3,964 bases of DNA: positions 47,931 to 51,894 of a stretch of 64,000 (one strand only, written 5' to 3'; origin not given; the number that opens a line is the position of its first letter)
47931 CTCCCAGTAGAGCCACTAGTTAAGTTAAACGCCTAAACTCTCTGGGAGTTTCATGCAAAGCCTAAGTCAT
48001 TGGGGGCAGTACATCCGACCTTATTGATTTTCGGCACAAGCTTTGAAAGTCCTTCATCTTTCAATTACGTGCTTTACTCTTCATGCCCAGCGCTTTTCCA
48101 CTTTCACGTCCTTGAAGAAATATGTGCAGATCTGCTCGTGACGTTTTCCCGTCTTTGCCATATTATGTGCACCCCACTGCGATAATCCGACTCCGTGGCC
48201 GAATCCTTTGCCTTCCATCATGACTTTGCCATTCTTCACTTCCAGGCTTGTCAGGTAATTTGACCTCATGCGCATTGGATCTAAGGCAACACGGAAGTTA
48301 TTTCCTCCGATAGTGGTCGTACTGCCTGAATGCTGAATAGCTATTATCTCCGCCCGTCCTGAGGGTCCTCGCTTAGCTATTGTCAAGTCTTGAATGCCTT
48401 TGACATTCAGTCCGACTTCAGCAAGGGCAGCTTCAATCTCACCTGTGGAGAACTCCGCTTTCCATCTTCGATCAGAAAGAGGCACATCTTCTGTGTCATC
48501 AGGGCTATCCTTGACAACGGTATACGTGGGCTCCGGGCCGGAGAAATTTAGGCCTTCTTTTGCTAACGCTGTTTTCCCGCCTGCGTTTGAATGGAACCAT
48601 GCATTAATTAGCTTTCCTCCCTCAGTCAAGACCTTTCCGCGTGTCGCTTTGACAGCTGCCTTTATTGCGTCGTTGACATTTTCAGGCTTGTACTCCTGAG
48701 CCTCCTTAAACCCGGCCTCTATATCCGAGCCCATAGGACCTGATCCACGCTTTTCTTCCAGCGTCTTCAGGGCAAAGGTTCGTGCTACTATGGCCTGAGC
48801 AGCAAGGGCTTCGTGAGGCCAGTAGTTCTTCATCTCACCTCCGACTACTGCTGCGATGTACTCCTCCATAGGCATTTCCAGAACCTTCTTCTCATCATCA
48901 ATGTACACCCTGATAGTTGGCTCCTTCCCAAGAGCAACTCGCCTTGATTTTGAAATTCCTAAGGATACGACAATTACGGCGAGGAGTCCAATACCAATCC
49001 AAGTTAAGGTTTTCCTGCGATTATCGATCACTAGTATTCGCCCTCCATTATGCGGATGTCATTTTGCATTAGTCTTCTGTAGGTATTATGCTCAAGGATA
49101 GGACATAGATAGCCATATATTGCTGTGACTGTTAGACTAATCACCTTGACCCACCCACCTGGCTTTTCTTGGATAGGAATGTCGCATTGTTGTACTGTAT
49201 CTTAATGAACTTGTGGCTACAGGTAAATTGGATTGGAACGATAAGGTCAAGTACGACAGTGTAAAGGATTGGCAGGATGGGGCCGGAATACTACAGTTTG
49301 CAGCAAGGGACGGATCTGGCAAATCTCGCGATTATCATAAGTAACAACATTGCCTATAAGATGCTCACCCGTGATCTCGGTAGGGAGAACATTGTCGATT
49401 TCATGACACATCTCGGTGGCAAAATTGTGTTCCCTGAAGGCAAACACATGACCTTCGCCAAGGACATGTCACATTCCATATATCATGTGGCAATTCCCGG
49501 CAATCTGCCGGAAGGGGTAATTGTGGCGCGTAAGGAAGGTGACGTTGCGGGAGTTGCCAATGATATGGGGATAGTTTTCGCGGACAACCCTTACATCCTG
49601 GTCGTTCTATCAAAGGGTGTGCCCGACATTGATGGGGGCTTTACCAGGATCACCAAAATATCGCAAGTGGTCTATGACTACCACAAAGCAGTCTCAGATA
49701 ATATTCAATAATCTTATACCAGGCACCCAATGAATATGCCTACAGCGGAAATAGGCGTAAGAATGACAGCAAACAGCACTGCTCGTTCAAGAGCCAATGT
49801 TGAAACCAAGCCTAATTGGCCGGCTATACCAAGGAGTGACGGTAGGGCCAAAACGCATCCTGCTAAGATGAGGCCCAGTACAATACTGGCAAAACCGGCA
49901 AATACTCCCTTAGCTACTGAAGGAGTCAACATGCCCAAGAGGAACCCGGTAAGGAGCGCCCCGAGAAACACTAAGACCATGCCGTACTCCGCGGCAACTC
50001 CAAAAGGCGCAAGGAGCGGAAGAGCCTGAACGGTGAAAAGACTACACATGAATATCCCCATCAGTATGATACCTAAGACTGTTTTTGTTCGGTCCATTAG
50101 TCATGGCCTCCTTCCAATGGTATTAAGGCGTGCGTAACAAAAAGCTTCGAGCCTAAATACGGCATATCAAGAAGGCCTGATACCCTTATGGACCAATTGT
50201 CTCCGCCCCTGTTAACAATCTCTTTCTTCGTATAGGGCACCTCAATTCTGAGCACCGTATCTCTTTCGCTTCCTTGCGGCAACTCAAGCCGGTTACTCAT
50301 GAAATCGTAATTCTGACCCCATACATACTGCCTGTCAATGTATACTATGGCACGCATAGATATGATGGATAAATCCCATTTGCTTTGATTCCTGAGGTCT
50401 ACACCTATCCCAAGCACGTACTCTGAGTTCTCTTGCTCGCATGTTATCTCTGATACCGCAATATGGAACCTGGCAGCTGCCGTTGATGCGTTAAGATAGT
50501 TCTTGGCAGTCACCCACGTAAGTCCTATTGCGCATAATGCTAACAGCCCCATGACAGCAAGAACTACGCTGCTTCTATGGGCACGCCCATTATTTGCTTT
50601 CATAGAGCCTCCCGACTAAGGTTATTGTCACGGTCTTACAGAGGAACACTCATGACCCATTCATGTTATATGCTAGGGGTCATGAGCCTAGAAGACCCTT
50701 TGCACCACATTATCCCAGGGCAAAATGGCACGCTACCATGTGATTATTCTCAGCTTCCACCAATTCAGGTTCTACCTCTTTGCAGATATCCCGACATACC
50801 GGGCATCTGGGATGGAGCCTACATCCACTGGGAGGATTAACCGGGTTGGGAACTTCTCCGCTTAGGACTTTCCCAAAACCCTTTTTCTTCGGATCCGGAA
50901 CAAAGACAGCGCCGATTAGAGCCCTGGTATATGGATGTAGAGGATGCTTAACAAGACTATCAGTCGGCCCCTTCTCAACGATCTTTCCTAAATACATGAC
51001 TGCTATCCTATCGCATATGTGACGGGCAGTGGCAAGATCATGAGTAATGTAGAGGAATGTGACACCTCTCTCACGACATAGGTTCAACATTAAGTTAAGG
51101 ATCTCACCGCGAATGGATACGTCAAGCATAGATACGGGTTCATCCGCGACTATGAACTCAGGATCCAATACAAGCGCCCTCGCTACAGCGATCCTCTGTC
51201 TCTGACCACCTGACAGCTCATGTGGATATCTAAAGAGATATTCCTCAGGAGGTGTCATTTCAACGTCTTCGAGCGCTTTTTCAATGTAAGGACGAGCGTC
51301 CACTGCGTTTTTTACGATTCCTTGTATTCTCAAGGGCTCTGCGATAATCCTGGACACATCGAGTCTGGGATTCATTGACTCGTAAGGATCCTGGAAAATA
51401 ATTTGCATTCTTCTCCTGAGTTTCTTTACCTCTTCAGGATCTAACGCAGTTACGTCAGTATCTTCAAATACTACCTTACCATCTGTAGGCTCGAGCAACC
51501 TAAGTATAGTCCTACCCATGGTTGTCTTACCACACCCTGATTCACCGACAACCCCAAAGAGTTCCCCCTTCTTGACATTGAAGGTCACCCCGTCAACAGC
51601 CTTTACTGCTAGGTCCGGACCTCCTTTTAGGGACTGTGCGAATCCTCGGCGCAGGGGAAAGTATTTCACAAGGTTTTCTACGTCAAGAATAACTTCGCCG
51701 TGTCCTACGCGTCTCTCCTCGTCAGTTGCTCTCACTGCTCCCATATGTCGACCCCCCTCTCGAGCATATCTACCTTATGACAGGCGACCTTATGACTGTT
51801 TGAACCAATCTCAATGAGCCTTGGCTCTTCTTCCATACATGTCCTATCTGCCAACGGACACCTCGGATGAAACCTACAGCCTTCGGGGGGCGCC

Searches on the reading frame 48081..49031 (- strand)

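Call 59: search_protein_families(library=pfam, proteins=[window:48081-49031:-], max_evalue=0.00001)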
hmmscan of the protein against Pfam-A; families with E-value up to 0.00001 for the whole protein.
window:48081-49031:- (316 aa): 1 family
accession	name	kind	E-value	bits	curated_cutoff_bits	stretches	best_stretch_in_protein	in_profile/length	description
PF08486.15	SpoIID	-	4.9e-21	75.6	23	1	47-136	5-96/97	Stage II sporulation protein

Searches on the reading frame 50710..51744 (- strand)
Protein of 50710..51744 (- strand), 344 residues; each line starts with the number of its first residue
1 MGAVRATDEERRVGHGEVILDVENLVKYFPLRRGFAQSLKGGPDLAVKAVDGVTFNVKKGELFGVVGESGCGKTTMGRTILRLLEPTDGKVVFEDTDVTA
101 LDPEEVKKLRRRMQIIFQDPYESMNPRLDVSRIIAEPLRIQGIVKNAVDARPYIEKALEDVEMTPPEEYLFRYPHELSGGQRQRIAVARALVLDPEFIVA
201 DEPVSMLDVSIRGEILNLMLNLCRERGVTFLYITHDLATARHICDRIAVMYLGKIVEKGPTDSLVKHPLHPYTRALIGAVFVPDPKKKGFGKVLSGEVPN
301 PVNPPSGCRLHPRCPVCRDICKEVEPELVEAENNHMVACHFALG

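Call 67: search_protein_families(library=pfam, proteins=[window:50710-51744:-], max_evalue=0.00001)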
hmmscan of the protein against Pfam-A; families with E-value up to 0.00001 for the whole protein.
window:50710-51744:- (344 aa): 2 families
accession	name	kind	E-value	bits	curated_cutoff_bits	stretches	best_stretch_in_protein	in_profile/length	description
PF00005.33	ABC_tran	-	3.6e-30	105.8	25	1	51-204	2-136/137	ABC transporter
PF08352.17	oligo_HPY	-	4.8e-19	68.9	27.1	1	256-321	1-65/65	Oligopeptide/dipeptide transporter, C-terminal region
